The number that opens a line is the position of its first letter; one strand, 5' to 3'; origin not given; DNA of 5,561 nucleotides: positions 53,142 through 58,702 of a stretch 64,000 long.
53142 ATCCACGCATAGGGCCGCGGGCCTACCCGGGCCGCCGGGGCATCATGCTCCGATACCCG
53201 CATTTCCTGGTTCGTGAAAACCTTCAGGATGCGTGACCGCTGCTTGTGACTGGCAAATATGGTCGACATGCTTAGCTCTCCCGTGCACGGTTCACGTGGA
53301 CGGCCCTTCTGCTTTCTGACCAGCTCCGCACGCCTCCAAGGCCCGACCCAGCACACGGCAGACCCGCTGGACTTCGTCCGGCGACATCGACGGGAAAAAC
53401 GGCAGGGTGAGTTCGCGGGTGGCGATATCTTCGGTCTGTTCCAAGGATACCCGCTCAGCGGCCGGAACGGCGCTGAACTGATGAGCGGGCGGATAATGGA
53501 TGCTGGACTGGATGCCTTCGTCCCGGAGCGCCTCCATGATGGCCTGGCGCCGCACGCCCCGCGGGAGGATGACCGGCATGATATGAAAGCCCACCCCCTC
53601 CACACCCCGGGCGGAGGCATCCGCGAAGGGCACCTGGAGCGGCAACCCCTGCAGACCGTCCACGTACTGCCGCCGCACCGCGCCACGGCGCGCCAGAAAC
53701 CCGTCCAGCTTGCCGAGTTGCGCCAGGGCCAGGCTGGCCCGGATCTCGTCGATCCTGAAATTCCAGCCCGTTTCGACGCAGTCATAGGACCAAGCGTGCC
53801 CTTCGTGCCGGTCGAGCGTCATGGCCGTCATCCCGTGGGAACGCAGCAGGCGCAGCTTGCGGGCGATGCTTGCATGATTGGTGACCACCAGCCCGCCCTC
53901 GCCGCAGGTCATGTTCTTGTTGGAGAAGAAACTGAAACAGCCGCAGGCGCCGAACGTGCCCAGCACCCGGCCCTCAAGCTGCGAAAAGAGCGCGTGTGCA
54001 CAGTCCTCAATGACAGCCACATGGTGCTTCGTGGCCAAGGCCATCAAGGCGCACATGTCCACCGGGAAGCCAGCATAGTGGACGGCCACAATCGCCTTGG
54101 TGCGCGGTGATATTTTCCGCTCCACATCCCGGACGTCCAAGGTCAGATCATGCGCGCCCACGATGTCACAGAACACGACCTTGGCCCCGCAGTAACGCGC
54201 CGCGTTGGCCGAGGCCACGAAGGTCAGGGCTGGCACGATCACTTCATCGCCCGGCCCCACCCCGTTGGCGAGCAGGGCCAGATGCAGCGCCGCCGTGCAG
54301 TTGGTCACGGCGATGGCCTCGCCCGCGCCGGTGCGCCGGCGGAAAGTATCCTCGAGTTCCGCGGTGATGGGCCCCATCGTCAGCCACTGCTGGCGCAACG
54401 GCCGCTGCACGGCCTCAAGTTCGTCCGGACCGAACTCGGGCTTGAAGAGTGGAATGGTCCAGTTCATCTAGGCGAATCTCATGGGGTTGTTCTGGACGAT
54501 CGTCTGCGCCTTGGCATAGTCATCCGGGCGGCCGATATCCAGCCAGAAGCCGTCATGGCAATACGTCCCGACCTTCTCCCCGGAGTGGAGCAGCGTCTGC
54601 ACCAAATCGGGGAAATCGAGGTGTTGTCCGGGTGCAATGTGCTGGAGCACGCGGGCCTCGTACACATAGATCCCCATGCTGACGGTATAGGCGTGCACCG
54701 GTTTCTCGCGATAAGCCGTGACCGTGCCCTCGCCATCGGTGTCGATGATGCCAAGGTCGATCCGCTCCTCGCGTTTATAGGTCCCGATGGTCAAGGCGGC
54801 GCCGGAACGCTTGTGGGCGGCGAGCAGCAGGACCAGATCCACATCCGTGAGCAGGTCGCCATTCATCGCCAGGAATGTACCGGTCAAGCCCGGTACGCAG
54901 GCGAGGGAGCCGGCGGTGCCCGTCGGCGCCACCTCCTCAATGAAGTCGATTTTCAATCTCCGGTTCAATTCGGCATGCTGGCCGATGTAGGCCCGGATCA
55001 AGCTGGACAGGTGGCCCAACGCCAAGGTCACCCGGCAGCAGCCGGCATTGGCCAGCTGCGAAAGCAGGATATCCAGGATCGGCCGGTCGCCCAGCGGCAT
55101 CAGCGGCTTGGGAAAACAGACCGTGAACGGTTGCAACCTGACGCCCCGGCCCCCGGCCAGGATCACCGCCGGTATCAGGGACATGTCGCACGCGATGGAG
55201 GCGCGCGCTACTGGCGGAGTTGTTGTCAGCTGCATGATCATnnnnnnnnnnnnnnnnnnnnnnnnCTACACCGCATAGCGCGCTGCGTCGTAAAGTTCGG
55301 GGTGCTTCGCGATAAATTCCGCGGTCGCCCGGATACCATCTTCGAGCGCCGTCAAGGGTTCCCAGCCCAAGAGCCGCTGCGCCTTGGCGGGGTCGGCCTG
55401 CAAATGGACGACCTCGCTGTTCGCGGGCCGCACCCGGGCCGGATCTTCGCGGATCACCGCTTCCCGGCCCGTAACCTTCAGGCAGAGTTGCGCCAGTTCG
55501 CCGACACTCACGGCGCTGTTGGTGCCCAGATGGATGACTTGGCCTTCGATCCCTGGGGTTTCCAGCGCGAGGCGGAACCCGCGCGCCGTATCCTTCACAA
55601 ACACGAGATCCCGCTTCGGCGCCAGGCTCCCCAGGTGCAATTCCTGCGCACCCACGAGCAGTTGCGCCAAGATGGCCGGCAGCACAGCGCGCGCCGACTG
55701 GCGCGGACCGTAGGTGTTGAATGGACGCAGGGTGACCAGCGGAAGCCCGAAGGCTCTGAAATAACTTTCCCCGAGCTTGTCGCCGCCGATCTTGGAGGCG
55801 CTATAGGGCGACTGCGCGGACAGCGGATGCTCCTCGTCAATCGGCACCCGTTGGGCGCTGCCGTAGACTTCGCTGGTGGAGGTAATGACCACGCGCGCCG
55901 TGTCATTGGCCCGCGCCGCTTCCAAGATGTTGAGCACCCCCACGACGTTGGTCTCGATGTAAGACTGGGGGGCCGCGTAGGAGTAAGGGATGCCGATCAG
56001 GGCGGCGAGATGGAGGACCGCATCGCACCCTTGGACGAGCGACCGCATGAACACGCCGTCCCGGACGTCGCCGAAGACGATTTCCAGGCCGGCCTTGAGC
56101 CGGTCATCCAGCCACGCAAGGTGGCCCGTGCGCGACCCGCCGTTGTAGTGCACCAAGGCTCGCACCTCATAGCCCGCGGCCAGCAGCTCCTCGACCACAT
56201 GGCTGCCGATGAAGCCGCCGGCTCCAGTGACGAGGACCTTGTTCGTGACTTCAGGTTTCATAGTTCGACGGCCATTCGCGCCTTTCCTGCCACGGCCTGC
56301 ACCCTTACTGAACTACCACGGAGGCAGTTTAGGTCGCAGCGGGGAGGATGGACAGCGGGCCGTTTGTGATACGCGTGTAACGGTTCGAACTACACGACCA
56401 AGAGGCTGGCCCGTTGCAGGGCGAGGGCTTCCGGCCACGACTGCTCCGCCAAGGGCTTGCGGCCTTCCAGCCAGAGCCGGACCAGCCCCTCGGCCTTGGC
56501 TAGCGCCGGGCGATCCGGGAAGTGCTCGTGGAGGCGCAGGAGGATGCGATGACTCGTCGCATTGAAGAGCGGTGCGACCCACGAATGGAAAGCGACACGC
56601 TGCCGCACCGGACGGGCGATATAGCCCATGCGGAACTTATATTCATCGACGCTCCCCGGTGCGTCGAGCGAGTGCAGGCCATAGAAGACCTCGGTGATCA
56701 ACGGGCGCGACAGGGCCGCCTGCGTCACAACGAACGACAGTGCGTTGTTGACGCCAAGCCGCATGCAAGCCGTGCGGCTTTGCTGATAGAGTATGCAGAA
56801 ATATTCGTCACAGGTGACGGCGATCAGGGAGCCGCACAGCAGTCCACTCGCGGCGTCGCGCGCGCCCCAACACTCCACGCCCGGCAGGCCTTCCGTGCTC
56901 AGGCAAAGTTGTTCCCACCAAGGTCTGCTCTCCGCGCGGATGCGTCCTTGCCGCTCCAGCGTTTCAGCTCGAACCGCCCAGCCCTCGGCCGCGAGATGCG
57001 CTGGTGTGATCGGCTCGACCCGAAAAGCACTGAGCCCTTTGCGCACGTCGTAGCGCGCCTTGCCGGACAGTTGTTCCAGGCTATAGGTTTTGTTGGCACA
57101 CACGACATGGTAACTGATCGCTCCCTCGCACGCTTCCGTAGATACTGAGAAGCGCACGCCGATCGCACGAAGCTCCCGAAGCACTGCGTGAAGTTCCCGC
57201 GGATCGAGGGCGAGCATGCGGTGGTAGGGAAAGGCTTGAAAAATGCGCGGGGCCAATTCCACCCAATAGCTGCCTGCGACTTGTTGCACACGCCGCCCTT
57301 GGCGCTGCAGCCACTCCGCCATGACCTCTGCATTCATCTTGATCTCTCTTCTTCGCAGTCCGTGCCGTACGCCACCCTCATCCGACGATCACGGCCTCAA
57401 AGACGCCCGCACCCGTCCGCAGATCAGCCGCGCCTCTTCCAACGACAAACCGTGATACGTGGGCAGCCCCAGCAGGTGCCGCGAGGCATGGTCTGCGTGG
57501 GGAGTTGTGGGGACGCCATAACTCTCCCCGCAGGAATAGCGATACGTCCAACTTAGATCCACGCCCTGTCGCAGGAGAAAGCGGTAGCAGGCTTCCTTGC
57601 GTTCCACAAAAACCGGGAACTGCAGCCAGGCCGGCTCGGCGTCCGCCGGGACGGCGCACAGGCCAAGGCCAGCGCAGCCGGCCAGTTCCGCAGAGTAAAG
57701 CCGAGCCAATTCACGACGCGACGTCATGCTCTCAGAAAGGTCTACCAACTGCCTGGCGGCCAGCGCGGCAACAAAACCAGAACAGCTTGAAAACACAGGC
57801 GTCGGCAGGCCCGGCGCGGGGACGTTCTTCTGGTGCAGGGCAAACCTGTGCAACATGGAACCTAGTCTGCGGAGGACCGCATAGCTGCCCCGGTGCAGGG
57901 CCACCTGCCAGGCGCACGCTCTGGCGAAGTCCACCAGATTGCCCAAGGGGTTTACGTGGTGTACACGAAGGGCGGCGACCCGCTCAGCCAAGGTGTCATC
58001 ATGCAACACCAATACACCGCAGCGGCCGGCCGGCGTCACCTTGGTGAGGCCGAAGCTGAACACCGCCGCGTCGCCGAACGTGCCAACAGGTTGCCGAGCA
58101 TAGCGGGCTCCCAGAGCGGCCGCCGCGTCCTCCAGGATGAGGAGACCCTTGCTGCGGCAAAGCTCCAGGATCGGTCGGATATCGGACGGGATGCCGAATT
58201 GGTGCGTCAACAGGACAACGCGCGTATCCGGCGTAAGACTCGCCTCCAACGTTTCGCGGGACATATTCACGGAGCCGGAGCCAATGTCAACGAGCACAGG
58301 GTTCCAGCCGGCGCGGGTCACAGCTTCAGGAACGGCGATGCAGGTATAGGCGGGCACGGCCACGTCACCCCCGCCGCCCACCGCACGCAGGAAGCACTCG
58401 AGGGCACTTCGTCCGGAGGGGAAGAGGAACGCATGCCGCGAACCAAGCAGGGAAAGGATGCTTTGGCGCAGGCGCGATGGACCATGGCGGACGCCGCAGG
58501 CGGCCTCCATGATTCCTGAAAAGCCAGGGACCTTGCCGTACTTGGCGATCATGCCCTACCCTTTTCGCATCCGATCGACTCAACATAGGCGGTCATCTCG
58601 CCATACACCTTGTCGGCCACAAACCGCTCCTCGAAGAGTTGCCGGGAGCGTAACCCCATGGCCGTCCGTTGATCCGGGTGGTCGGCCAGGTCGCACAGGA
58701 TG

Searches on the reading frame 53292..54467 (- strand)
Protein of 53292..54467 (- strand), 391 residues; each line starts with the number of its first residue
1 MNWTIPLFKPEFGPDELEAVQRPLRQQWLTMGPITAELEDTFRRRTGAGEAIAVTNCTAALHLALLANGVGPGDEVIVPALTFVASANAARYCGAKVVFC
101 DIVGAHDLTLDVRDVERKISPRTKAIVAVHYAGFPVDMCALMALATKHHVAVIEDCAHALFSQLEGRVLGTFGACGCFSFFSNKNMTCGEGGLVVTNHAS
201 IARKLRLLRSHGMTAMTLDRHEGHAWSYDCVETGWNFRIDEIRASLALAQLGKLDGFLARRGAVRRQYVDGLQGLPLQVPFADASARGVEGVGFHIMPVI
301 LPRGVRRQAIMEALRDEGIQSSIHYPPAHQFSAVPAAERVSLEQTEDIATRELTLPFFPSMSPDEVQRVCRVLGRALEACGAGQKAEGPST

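Call 9: search_protein_families(library=pfam, proteins=[window:53292-54467:-], max_evalue=0.001)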
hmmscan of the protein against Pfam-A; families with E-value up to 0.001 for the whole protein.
window:53292-54467:- (391 aa): 3 families
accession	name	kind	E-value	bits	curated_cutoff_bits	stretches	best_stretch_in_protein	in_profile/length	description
PF01041.23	DegT_DnrJ_EryC1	-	1.8e-107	360.2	19.8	1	14-372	5-358/360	DegT/DnrJ/EryC1/StrS aminotransferase family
PF00155.27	Aminotran_1_2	-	3.3e-09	36.8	19.7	1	47-159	56-189/361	Aminotransferase class I and II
PF01212.27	Beta_elim_lyase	-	7.6e-05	22.6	27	1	34-271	33-229/288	Beta-eliminating lyase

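Call 54: search_protein_families(library=ncbifam, proteins=[window:53292-54467:-], max_evalue=0.00001)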
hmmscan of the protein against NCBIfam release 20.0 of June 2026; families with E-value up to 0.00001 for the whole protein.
window:53292-54467:- (391 aa): 12 families
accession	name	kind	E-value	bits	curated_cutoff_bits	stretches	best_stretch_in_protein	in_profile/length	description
TIGR03588.1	PseC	equivalog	2.4e-97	326.2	423.5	1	10-375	7-378/380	UDP-4-amino-4,6-dideoxy-N-acetyl-beta-L-altrosamine transaminase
NF008658.2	PRK11658.1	equivalog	2.1e-86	289.9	631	1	4-375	4-375/379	UDP-4-amino-4-deoxy-L-arabinose aminotransferase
NF008687.0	PRK11706.1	equivalog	6.9e-74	248.8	375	1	5-373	2-370/375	dTDP-4-amino-4,6-dideoxygalactose transaminase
TIGR04181.1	NHT_00031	hypoth_equivalog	1.9e-69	234.3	420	1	5-356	1-357/359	LegC family aminotransferase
TIGR02379.1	ECA_wecE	subfamily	1.9e-61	207.9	434.85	1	5-375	2-373/376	dTDP-4-amino-4,6-dideoxy-D-glucose transaminase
TIGR04427.1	PLP_DesI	equivalog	1.1e-57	196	650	1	19-375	37-381/390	dTDP-4-dehydro-6-deoxyglucose aminotransferase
NF011936.0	PRK15407.1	equivalog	3.3e-39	134.8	423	1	23-376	55-435/440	lipopolysaccharide biosynthesis protein RfbH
NF041364.1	GntC_guanitoxin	equivalog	9.2e-09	34.6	415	1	34-162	46-180/356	guanitoxin biosynthesis PLP-dependent (S)-gamma-hydroxy-L-arginine cyclodehydratase GntC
TIGR03947.1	viomycin_VioD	equivalog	1.6e-06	27.3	390.9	1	43-132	63-151/359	capreomycidine synthase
NF006230.0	PRK08363.1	equivalog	2.3e-06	26.7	534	1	51-130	95-174/398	alanine aminotransferase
NF005817.0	PRK07683.1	equivalog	4.4e-06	25.6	575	1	50-135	91-173/387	aminotransferase A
NF005816.0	PRK07682.1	equivalog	4.6e-06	25.5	620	1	50-129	91-170/390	aminotransferase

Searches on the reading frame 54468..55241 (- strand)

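Call 9: search_protein_families(library=pfam, proteins=[window:54468-55241:-], max_evalue=0.001)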
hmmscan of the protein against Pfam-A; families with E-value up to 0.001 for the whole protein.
window:54468-55241:- (257 aa): 2 families
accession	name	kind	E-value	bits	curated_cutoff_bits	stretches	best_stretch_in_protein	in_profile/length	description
PF00483.29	NTP_transferase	-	7.3e-37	127.7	21.2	1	25-250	2-243/245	Nucleotidyl transferase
PF12804.13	NTP_transf_3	-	1.8e-09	38.4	27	1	25-158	1-126/160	MobA-like NTP transferase domain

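Call 54: search_protein_families(library=ncbifam, proteins=[window:54468-55241:-], max_evalue=0.00001)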
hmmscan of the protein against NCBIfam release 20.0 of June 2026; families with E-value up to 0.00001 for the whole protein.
window:54468-55241:- (257 aa): 23 families
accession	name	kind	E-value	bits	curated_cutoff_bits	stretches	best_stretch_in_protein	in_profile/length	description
NF052502.1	man1P_GTase_Rv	exception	1.1e-39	136.4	440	1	25-245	3-226/352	mannose-1-phosphate guanylyltransferase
TIGR03992.1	Arch_glmU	subfamily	2.1e-31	109.2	292.1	1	25-249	3-227/393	bifunctional sugar-1-phosphate nucleotidylyltransferase/acetyltransferase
NF045761.1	NAMPUrTaseMurU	equivalog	6e-25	88.4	250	1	25-246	3-224/226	N-acetylmuramate alpha-1-phosphate uridylyltransferase MurU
TIGR02091.1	glgC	equivalog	3.2e-23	82.4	424.9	2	123-246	116-256/364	glucose-1-phosphate adenylyltransferase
NF041313.1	UDPGP_AglF_Halo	equivalog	1.4e-22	80.3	400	1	25-246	3-231/234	UTP--glucose-1-phosphate uridylyltransferase AglF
TIGR01208.1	rmlA_long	equivalog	1e-21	77.2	320.25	1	25-250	2-235/353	glucose-1-phosphate thymidylyltransferase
NF002772.0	PRK02862.1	equivalog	1.1e-20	73.8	537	1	184-247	205-270/429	glucose-1-phosphate adenylyltransferase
NF049965.1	GlMnHpPGnyltfHddC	equivalog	1.9e-19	70.2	300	1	25-244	3-216/221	D-glycero-D-manno-heptose 1-phosphate guanosyltransferase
NF003670.0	PRK05293.1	equivalog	3.2e-19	69.1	470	1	124-245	122-254/382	glucose-1-phosphate adenylyltransferase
TIGR02623.1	G1P_cyt_trans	equivalog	1.1e-17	64.4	300.25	2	97-251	94-247/255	glucose-1-phosphate cytidylyltransferase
NF041173.1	Sug_nt_acttase_Thmprot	equivalog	4e-17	62.2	600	1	25-247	3-225/405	bifunctional sugar-1-phosphate nucleotidylyltransferase/acetyltransferase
NF002023.0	PRK00844.1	subfamily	2e-15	56.5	458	1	23-106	7-90/408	glucose-1-phosphate adenylyltransferase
NF001947.0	PRK00725.1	subfamily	4.3e-15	55.4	470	2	125-201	135-222/426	glucose-1-phosphate adenylyltransferase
TIGR01207.1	rmlA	equivalog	2.2e-13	50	360.65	1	26-250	3-237/286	glucose-1-phosphate thymidylyltransferase RfbA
NF010935.0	PRK14355.1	equivalog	2.3e-12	46.3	718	1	22-199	3-183/459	bifunctional UDP-N-acetylglucosamine diphosphorylase/glucosamine-1-phosphate N-acetyltransferase GlmU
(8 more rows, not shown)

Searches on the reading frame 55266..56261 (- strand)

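Call 9: search_protein_families(library=pfam, proteins=[window:55266-56261:-], max_evalue=0.001)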
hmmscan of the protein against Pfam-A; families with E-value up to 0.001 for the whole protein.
window:55266-56261:- (331 aa): 9 families
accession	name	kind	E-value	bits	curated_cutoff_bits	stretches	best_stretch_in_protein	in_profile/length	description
PF16363.11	GDP_Man_Dehyd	-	7.2e-71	239.8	27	1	10-312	1-331/332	GDP-mannose 4,6 dehydratase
PF01370.27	Epimerase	-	1.3e-57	195.4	20.9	1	9-243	1-237/240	NAD dependent epimerase/dehydratase family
PF01073.25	3Beta_HSD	-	4.3e-19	69.1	22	1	10-227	1-223/280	3-beta hydroxysteroid dehydrogenase/isomerase family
PF02719.21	Polysacc_synt_2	-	3.5e-15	56.4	20.2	1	9-130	1-129/293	Polysaccharide biosynthesis protein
PF13460.12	NAD_binding_10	-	1.5e-12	48.2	27.2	1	13-139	1-108/184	NAD(P)H-binding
PF07993.18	NAD_binding_4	-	2.1e-12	47.2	20.1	1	11-189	1-213/258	Male sterility protein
PF05368.20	NmrA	-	4.3e-09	36.8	27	1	6-85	2-76/298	NmrA-like family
PF04321.23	RmlD_sub_bind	-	2.6e-08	33.7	27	1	8-162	2-134/287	RmlD substrate binding domain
PF00106.31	adh_short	-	7.1e-06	26.1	26.6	1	8-163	2-159/195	short chain dehydrogenase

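Call 54: search_protein_families(library=ncbifam, proteins=[window:55266-56261:-], max_evalue=0.00001)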
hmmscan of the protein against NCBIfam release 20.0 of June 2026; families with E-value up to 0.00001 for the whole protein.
window:55266-56261:- (331 aa): 29 families (the best 25 are shown)
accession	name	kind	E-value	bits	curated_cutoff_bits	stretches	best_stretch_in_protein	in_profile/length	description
TIGR04180.1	EDH_00030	hypoth_equivalog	6.4e-121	403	475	1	9-302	1-294/297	NAD-dependent 4,6-dehydratase LegB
TIGR01181.1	dTDP_gluc_dehyt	equivalog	5.9e-46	157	365.1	1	8-320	1-314/321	dTDP-glucose 4,6-dehydratase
TIGR01179.1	galE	equivalog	9e-42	143.1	262.3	2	8-189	1-182/332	UDP-glucose 4-epimerase GalE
TIGR03466.1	HpnA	hypoth_equivalog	1.1e-29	103.4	367.65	1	8-268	2-250/327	hopanoid-associated sugar epimerase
TIGR01472.1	gmd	equivalog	1.9e-29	103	415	1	8-312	2-333/342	GDP-mannose 4,6-dehydratase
NF007956.0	PRK10675.1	subfamily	1.7e-25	89.9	394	1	8-187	2-184/338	UDP-glucose 4-epimerase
NF007490.0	PRK10084.1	subfamily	2.7e-25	89.1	649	1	8-318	2-335/361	dTDP-glucose 4,6-dehydratase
NF007582.0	PRK10217.1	equivalog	3e-25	89.1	698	1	7-316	2-330/355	dTDP-glucose 4,6-dehydratase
NF011728.1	PRK15181.1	equivalog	6.9e-23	81.2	760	1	7-325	16-346/348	Vi polysaccharide biosynthesis UDP-N-acetylglucosaminuronic acid C-4 epimerase TviC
TIGR02622.1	CDP_4_6_dhtase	equivalog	1.5e-22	80.3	278.45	1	7-171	5-172/352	CDP-glucose 4,6-dehydratase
NF047922.1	GDPFucSynFcl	equivalog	7.2e-22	78.2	500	1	80-316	55-300/308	GDP-L-fucose synthase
NF042423.1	oxyalk_red_Shew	equivalog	2.2e-21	76.3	580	1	6-229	8-217/331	2-alkyl-3-oxoalkanoate reductase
NF042422.1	oxyalk_red_OleD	equivalog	3.7e-19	69.3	580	1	8-205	2-188/329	2-alkyl-3-oxoalkanoate reductase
TIGR02197.1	heptose_epim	equivalog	2.7e-16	59.7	274.6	1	9-312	1-308/316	ADP-glyceromanno-heptose 6-epimerase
NF052578.1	StrlDmthSdmBMthl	equivalog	3.2e-15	56.7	600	1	9-265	3-246/328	sterol demethylase protein SdmB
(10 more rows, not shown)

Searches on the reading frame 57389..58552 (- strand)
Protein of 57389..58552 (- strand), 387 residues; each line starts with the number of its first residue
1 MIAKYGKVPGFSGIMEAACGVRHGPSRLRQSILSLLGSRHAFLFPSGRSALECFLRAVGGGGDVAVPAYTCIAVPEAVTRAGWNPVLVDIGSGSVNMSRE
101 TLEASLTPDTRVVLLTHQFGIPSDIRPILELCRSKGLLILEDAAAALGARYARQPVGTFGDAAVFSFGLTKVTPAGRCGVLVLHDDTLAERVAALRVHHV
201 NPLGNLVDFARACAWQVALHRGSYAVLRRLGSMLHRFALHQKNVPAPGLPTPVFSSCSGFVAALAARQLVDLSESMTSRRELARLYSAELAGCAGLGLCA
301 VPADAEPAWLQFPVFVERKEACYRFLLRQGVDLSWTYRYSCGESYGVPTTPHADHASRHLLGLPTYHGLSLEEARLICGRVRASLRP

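Call 9: search_protein_families(library=pfam, proteins=[window:57389-58552:-], max_evalue=0.001)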
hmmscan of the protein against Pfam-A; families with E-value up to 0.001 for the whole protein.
window:57389-58552:- (387 aa): 1 family
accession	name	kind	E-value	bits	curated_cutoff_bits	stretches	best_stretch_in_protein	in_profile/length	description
PF01041.23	DegT_DnrJ_EryC1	-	1e-53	183.3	19.8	2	30-200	31-203/360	DegT/DnrJ/EryC1/StrS aminotransferase family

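Call 54: search_protein_families(library=ncbifam, proteins=[window:57389-58552:-], max_evalue=0.00001)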
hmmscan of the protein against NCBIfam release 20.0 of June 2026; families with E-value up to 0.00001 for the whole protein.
window:57389-58552:- (387 aa): 7 families
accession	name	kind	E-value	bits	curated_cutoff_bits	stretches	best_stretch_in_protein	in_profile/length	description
TIGR03588.1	PseC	equivalog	4.6e-34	117.9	423.5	1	28-216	35-231/380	UDP-4-amino-4,6-dideoxy-N-acetyl-beta-L-altrosamine transaminase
NF008687.0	PRK11706.1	equivalog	2.7e-32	112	375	1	28-196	36-206/375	dTDP-4-amino-4,6-dideoxygalactose transaminase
TIGR04427.1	PLP_DesI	equivalog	1.4e-31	110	650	1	28-199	57-228/390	dTDP-4-dehydro-6-deoxyglucose aminotransferase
TIGR04181.1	NHT_00031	hypoth_equivalog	4.3e-30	104.8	420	1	28-195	35-220/359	LegC family aminotransferase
NF008658.2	PRK11658.1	equivalog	8.9e-30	103.6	631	1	26-199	36-210/379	UDP-4-amino-4-deoxy-L-arabinose aminotransferase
TIGR02379.1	ECA_wecE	subfamily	4.1e-25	88.3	434.85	1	34-196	42-207/376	dTDP-4-amino-4,6-dideoxy-D-glucose transaminase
NF011936.0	PRK15407.1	equivalog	1.5e-23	83.2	423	1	78-196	130-248/440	lipopolysaccharide biosynthesis protein RfbH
